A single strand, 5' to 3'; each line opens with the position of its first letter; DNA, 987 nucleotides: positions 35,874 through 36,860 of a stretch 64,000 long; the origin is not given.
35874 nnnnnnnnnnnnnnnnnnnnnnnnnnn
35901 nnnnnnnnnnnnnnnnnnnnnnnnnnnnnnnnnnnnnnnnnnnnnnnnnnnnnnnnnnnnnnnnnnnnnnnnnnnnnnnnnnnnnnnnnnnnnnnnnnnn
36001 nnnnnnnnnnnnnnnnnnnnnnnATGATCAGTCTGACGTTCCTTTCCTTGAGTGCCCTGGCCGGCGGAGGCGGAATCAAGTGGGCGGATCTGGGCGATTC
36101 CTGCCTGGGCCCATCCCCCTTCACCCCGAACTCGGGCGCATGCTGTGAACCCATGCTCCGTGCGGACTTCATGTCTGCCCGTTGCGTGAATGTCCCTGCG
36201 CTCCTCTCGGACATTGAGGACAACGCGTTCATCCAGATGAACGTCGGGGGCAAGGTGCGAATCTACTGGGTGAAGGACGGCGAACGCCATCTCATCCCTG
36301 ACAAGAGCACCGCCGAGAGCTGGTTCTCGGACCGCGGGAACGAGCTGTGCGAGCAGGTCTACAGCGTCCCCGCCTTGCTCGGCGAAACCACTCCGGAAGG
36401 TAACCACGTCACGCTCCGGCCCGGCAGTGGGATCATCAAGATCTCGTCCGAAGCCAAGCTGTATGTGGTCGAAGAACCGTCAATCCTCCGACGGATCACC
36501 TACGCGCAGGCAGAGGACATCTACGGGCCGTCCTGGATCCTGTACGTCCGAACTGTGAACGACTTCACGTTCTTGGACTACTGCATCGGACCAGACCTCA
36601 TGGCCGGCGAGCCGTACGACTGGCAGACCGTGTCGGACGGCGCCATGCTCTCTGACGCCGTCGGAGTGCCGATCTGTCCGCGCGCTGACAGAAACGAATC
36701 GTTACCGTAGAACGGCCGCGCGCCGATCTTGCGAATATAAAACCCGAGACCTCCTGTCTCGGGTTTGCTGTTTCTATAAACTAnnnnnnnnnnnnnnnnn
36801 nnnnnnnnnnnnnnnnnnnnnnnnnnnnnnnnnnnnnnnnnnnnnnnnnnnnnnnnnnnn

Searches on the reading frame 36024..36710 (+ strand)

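Call 32: search_protein_families(library=phrogs, proteins=[window:36024-36710:+], max_evalue=1)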
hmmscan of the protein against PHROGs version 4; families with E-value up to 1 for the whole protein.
window:36024-36710:+ (228 aa): 2 families
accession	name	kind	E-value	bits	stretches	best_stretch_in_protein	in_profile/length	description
phrog_22465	-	unknown function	0.15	13.3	1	59-92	51-85/115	-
phrog_26660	-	unknown function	0.15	12.6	1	55-97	39-79/239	-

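Call 33: search_protein_families(library=padloc, proteins=[window:36024-36710:+], max_evalue=1)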
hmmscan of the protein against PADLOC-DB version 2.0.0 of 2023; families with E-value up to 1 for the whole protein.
window:36024-36710:+ (228 aa): 0 families

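Call 34: search_protein_families(library=ncbifam, proteins=[window:36024-36710:+], max_evalue=1)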
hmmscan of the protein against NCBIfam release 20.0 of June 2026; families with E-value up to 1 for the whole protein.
window:36024-36710:+ (228 aa): 0 families
